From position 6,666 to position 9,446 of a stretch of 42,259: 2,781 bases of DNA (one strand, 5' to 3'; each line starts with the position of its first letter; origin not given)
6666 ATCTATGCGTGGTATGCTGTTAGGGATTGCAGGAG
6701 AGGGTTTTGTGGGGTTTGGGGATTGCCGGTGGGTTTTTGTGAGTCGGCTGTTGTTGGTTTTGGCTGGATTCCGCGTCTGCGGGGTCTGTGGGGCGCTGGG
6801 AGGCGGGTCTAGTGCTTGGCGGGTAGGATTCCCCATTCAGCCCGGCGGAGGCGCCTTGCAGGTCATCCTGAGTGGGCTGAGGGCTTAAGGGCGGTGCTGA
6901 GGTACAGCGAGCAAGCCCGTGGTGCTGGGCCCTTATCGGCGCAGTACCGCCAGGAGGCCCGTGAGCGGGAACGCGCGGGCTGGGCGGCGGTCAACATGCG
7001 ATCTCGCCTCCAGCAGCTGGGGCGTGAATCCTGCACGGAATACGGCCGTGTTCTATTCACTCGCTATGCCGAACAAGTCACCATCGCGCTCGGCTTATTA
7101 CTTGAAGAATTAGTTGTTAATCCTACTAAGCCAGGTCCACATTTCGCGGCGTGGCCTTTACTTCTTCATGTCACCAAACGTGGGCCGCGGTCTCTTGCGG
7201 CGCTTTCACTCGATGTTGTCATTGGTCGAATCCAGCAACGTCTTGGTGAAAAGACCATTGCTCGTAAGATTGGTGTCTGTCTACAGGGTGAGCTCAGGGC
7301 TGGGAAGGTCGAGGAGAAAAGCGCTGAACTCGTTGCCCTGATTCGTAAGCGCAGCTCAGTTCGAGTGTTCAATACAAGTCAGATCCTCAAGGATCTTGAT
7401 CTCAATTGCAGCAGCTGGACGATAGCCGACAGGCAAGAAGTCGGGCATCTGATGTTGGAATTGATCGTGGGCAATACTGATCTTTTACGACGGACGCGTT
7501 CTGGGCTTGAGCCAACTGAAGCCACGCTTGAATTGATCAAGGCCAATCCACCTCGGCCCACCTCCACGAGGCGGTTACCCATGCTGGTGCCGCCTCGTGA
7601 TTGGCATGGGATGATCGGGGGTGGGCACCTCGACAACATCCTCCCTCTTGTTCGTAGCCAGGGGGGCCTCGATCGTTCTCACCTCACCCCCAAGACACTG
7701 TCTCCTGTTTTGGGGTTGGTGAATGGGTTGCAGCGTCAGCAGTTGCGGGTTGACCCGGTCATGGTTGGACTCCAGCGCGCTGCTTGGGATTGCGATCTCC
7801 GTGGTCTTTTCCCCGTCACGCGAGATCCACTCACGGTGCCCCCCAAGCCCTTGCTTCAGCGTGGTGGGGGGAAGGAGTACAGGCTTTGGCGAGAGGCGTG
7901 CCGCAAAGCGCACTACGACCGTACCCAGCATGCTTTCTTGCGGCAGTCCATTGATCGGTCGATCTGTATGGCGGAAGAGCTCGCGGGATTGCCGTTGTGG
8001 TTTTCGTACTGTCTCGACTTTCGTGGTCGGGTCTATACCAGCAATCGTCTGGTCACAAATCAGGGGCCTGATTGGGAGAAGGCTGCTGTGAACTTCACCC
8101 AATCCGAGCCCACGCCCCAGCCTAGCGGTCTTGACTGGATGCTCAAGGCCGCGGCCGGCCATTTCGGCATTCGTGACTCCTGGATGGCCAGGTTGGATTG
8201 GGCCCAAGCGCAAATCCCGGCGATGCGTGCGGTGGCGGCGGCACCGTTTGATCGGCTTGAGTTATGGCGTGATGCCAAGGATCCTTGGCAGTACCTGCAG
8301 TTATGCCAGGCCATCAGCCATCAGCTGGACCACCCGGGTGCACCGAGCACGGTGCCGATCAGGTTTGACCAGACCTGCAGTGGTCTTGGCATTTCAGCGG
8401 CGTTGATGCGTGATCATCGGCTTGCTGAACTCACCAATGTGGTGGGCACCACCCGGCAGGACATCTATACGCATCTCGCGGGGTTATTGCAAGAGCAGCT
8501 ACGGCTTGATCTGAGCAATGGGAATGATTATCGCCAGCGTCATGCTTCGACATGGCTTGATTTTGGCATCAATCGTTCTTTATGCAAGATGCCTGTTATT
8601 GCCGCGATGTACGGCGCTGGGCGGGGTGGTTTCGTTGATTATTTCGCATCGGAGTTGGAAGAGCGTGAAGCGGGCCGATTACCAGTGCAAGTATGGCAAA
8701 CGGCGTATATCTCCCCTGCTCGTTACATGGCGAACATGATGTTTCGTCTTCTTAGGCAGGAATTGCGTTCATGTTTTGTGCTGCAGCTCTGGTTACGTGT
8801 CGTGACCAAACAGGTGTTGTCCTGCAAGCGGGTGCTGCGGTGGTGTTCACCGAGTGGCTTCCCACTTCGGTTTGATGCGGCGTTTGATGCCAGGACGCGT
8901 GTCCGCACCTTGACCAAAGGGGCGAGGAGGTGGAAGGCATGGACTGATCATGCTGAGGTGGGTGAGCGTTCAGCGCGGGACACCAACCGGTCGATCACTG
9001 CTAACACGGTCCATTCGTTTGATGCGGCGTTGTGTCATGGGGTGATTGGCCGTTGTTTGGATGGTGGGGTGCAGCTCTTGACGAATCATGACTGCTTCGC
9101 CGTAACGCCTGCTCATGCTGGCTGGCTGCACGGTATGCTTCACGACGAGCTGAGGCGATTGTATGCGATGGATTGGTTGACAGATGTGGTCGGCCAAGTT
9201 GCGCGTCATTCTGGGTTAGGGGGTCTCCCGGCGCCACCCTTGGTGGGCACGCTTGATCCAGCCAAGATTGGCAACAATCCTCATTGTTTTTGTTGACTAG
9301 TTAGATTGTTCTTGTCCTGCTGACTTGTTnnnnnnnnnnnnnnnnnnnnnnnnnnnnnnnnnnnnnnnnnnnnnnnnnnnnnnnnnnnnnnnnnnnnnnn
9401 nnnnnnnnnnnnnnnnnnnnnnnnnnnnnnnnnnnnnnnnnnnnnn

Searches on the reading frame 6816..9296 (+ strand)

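Call 53: search_protein_families(library=pfam, max_evalue=0.001, proteins=[window:6816-9296:+])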
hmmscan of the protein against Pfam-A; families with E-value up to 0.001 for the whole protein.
window:6816-9296:+ (826 aa): 2 families
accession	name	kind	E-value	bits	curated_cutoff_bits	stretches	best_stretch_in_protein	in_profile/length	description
PF00940.24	RNA_pol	-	2.4e-41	142.4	22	1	436-794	5-367/448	DNA-dependent RNA polymerase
PF14700.11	RPOL_N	-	1.1e-07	32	30.1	1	231-286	252-308/334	DNA-directed RNA polymerase N-terminal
